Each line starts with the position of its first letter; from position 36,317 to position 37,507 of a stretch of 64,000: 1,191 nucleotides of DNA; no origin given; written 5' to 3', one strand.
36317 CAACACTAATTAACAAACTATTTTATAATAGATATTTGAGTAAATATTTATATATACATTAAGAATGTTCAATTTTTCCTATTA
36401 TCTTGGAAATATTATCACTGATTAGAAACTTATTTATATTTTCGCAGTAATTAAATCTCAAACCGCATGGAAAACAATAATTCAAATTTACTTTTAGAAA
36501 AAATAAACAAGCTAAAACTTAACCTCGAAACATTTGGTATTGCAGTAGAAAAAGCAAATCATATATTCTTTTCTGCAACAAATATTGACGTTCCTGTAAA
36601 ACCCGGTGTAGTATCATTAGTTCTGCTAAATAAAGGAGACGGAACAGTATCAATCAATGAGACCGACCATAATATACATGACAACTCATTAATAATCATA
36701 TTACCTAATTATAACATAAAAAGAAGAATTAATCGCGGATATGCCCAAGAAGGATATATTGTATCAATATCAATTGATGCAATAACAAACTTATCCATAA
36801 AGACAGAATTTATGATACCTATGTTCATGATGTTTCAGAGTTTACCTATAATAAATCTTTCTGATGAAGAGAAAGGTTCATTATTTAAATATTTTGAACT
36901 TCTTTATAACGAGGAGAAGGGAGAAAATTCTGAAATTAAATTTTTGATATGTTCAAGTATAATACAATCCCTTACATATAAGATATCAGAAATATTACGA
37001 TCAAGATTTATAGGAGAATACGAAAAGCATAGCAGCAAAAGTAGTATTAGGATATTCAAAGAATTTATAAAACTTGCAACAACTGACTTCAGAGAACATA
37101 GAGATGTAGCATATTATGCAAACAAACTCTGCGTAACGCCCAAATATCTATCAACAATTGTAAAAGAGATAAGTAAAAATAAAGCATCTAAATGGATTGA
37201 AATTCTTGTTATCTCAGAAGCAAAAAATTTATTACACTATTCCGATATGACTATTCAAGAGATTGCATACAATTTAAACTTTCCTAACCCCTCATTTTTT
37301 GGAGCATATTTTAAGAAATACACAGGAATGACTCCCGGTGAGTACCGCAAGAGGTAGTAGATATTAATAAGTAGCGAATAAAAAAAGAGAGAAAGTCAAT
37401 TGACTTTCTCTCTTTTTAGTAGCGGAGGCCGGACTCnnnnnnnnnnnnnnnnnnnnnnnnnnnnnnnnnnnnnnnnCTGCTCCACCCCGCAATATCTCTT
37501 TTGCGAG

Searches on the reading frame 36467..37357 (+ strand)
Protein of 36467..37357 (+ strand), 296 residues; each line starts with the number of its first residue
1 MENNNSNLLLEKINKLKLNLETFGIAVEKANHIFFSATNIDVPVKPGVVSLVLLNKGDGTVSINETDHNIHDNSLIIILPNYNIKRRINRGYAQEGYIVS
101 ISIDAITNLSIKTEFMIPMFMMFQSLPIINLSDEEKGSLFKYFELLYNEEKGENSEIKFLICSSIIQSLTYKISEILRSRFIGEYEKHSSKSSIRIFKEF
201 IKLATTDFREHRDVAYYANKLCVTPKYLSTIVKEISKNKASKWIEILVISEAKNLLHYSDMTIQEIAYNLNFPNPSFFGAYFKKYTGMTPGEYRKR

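Call 3: search_protein_families(library=pfam, proteins=[window:36467-37357:+], max_evalue=0.1)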
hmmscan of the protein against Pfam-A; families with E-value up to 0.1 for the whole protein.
window:36467-37357:+ (296 aa): 3 families
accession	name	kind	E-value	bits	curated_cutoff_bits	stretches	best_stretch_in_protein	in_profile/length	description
PF12833.13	HTH_18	-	4.1e-19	69.1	33.6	1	217-296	1-80/80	Helix-turn-helix domain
PF00165.29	HTH_AraC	-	6.8e-07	29.7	26.6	1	259-295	7-42/42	Bacterial regulatory helix-turn-helix proteins, AraC family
PF24943.1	Fn3_Dep-1_2nd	-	0.068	13.5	27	0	170-248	22-94/97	Dep-1 second Fn3-like domain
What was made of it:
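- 36467..37357 (+): AraC-family regulator (296 aa), divergent from the relic operon. HTH_18/HTH_AraC hits (call 3).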

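Call 4: search_protein_families(library=ncbifam, proteins=[window:36467-37357:+], max_evalue=0.1)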
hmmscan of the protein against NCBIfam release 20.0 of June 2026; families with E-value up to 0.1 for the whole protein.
window:36467-37357:+ (296 aa): 22 families
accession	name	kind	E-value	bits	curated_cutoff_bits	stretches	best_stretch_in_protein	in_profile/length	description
TIGR02297.1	HpaA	equivalog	9.3e-26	90.7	274.65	1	83-296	77-287/287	4-hydroxyphenylacetate catabolism regulatory protein HpaA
NF007860.0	PRK10572.1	equivalog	1.7e-12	46.8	208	1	186-296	174-284/292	arabinose operon transcriptional regulator AraC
NF049932.1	TranspRegBtr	equivalog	4.7e-11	41.9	900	1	51-295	33-264/531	bacillibactin transport transcriptional regulator Btr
NF047788.1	TransRegPocR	equivalog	7.8e-11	41.8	500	1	196-295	190-289/296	transcriptional regulator PocR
NF007693.0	PRK10371.1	equivalog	1.1e-08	34.7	253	1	183-295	186-298/309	transcriptional regulator MelR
NF047455.1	TF_Staph_AryK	equivalog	1.8e-08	33.1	850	1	180-295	145-257/759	transcriptional regulator AryK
NF050186.1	TransRegGliRPseudo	equivalog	3.4e-08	33.2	570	1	251-296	291-336/338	AraC family transcriptional regulator GliR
TIGR04094.1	adjacent_YSIRK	equivalog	5e-08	32.3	200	1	204-294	294-383/383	YSIRK-targeted surface antigen transcriptional regulator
NF010026.0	PRK13501.1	equivalog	2.5e-07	30.2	363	1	211-296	192-277/290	HTH-type transcriptional activator RhaR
NF007633.0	PRK10296.1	equivalog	4.5e-07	29.6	264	1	226-296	204-274/280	transcriptional regulator ChbR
NF010028.0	PRK13503.1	equivalog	4.7e-06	26.2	288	1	191-295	168-271/278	HTH-type transcriptional activator RhaS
NF010025.2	PRK13500.1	equivalog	1.5e-05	24.7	525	1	225-296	206-277/282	HTH-type transcriptional activator RhaR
NF006902.0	PRK09393.1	equivalog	2e-05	23.9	425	1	198-296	223-321/327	transcriptional regulator FtrA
NF007243.0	PRK09685.1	equivalog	7.6e-05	22.3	199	1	259-296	264-301/303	transcriptional regulator FeaR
NF010027.0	PRK13502.1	equivalog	0.00014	21.4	384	1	243-295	224-276/282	HTH-type transcriptional activator RhaR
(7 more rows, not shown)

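Call 77: search_protein_families(library=padloc, proteins=[window:36467-37357:+], max_evalue=0.01)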
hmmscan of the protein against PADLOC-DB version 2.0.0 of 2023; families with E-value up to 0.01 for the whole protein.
window:36467-37357:+ (296 aa): 0 families
